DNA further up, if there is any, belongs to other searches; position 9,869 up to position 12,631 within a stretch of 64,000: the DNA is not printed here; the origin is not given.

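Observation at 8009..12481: Four-gene operon linking an AHL/penicillin-type Ntn acylase lipoprotein to an NRDE (TANGO2-like) protein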

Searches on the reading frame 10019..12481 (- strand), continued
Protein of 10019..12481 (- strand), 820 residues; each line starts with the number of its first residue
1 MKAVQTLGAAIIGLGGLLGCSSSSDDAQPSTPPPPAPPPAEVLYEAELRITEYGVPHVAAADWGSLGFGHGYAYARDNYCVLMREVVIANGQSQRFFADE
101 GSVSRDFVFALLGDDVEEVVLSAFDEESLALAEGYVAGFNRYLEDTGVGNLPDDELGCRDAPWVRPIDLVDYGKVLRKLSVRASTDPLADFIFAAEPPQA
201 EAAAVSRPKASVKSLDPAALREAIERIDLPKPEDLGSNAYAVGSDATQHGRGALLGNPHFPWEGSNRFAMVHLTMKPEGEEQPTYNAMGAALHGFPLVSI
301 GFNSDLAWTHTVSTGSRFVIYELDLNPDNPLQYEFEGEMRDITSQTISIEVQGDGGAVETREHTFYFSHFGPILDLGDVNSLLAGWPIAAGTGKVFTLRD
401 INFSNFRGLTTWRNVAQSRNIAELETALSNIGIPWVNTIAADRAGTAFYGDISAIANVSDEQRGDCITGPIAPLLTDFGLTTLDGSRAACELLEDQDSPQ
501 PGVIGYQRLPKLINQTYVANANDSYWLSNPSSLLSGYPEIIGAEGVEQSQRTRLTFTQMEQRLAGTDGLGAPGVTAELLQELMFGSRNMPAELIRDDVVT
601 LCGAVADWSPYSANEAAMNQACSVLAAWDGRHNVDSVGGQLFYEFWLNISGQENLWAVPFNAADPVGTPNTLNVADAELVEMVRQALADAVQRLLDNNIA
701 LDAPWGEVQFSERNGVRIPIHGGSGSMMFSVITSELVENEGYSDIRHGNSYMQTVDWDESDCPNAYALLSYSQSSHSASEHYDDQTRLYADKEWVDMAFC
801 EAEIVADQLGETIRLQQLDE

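Call 24: find_encoding_contigs(protein=P0133, flank=8000, max_places=2)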
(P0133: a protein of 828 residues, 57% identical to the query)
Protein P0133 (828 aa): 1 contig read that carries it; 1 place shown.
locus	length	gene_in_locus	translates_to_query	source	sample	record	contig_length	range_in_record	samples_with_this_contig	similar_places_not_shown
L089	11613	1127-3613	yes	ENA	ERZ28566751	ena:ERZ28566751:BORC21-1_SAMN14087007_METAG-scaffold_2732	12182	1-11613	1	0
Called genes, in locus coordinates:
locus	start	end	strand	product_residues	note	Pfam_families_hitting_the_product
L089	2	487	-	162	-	?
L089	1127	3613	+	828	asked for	PF01804:Penicil_amidase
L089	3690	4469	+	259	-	PF05742:TANGO2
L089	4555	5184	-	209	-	PF02798:GST_N, PF13417:GST_N_3, PF13409:GST_N_2, PF00043:GST_C, PF14497:GST_C_3 (weak)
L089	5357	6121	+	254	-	PF23441:SDR, PF00106:adh_short, PF08659:KR, PF13561:adh_short_C2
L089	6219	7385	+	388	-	PF06441:EHN, PF00561:Abhydrolase_1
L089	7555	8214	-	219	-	-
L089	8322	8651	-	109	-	PF00027:cNMP_binding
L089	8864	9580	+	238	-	PF02557:VanY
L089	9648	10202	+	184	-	-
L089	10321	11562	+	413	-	PF07690:MFS_1 (weak), PF01553:Acyltransferase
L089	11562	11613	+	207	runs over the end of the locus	?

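Call 25: find_encoding_contigs(protein=P0138, flank=8000, max_places=2)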
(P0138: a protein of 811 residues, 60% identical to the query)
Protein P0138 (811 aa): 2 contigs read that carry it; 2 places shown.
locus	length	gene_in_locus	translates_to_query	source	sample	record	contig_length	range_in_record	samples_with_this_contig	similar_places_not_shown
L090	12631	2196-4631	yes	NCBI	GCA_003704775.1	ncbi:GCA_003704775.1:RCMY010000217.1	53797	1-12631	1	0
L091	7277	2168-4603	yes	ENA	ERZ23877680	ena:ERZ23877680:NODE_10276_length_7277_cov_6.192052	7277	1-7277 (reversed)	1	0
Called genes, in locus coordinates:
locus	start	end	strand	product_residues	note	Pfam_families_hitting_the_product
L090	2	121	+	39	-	?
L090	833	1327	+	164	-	-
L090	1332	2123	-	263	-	PF13649:Methyltransf_25 (weak), PF08241:Methyltransf_11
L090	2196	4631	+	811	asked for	PF01804:Penicil_amidase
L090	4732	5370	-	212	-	PF12973:Cupin_7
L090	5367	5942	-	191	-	PF04542:Sigma70_r2, PF08281:Sigma70_r4_2, PF04545:Sigma70_r4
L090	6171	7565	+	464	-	PF00875:DNA_photolyase, PF03441:FAD_binding_7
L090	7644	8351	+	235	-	PF00106:adh_short, PF01370:Epimerase (weak), PF13561:adh_short_C2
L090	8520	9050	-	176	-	PF00255:GSHPx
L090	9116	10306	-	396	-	PF18030:Rimk_N, PF14397:ATPgrasp_ST (faint), PF02655:ATP-grasp_3, PF08443:RimK, PF02955:GSH-S_ATP, PF07478:Dala_Dala_lig_C (weak), PF02080:TrkA_C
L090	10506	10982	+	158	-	PF05618:RimB-like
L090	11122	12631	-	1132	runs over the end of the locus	PF12795:MscS_porin, PF12794:MscS_TM, PF21088:MS_channel_1st, PF00924:MS_channel_2nd, PF21082:MS_channel_3rd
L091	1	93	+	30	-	?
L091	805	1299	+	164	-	-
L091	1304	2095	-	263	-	PF13649:Methyltransf_25 (weak), PF08241:Methyltransf_11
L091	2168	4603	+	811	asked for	PF01804:Penicil_amidase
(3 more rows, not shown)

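Call 26: find_encoding_contigs(protein=P0142, flank=8000, max_places=2)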
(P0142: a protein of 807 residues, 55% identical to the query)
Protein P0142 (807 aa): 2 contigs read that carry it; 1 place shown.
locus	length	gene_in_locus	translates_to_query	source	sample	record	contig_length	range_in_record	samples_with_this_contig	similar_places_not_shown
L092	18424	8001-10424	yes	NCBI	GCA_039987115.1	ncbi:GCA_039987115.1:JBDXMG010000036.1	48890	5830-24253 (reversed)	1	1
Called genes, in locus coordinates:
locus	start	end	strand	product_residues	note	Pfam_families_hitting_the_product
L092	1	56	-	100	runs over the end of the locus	PF03869:Arc (faint), PF22513:FitA-like_RHH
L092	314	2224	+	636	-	PF02824:TGS, PF07973:tRNA_SAD, PF00587:tRNA-synt_2b, PF03129:HGTP_anticodon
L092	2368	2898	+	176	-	PF05198:IF3_N, PF00707:IF3_C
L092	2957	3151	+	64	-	PF01632:Ribosomal_L35p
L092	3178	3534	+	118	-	PF00453:Ribosomal_L20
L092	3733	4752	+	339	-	PF02912:Phe_tRNA-synt_N, PF01409:tRNA-synt_2d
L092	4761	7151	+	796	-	PF01588:tRNA_bind, PF03483:B3_4, PF03484:B5, PF17759:tRNA_synthFbeta, PF03147:FDX-ACB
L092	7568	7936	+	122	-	PF13411:MerR_1, PF00376:MerR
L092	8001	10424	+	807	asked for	PF01804:Penicil_amidase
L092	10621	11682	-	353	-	PF00589:Phage_integrase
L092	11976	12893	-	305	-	PF12834:Phage_int_SAM_2, PF12835:Integrase_1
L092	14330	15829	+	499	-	PF13304:AAA_21, PF13175:AAA_15 (weak)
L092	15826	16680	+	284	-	-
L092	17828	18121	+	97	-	PF13560:HTH_31 (weak), PF01381:HTH_3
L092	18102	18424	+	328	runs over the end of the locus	PF00078:RVT_1 (weak)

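Call 29: find_related_loci(query=A2, collection=metagenome_contigs, flank=6000)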
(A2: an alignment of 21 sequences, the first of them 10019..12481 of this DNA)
Query A2 (820 aa) in metagenome_contigs; peptide patterns used: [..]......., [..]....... (x = any residue, [..] = any of these).
600 stretches matched a pattern (row limit reached: there are more); 574 encode a relative of the query (tblastn E <= 1e-3); the best 80 are kept; 80 distinct loci.
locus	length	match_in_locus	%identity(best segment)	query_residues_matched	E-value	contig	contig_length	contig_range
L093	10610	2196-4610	60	4-815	0e+0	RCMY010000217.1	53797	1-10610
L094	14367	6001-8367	53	7-803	0e+0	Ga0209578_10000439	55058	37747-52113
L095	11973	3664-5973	53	35-809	0e+0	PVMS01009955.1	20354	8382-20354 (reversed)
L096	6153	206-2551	52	17-812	0e+0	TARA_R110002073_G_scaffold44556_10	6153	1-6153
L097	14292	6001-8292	51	39-811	0e+0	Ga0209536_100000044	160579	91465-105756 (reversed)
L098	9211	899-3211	51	34-809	0e+0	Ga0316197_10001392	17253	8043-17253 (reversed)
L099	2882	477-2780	50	39-819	0e+0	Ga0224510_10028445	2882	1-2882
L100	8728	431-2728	50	39-811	0e+0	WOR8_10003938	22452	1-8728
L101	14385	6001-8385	49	10-811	0e+0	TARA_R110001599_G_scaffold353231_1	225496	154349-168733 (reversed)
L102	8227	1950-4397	47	10-811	0e+0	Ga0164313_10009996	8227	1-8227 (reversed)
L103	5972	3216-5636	47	1-811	0e+0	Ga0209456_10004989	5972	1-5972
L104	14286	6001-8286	52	17-796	0e+0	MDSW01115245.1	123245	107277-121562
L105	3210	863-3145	49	42-810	0e+0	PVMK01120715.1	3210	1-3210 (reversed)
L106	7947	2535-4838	48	39-813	0e+0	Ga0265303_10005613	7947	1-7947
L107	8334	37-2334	48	44-811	0e+0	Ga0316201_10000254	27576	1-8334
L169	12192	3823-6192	36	17-817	2e-153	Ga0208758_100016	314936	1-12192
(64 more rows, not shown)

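Call 55: find_encoding_contigs(protein=P0137, flank=7000, max_places=2)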
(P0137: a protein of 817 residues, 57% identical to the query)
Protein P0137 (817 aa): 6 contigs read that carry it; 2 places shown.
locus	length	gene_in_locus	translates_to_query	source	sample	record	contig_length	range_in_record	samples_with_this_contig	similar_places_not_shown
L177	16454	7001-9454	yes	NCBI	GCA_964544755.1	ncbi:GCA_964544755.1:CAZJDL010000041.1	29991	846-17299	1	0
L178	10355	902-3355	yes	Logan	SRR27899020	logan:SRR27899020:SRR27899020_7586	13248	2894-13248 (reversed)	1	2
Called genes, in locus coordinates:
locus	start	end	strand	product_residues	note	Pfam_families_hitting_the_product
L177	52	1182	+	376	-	-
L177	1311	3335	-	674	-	PF01751:Toprim, PF01131:Topoisom_bac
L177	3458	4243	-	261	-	-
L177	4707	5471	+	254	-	PF23441:SDR, PF00106:adh_short, PF08659:KR, PF13561:adh_short_C2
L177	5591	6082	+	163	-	-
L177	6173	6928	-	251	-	PF08241:Methyltransf_11, PF13649:Methyltransf_25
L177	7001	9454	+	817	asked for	PF01804:Penicil_amidase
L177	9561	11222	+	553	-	PF11815:DUF3336, PF01734:Patatin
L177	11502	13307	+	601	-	PF01590:GAF (weak), PF25973:BSH_CzcB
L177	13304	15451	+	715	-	PF02163:Peptidase_M50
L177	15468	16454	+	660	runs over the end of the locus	PF07517:SecA_DEAD, PF00270:DEAD (weak), PF01043:SecA_PP_bind, PF21090:P-loop_SecA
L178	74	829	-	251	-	PF08241:Methyltransf_11, PF13649:Methyltransf_25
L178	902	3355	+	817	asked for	PF01804:Penicil_amidase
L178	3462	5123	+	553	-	PF11815:DUF3336, PF01734:Patatin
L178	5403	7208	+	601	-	PF01590:GAF (weak), PF25973:BSH_CzcB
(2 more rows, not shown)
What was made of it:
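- Acylases P0138 (60%), P0137 (57%) and P0142 (55%) lie beside ChrR/ECF sigma, patatin, and MerR/integrase genes (calls 25, 26, 55).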
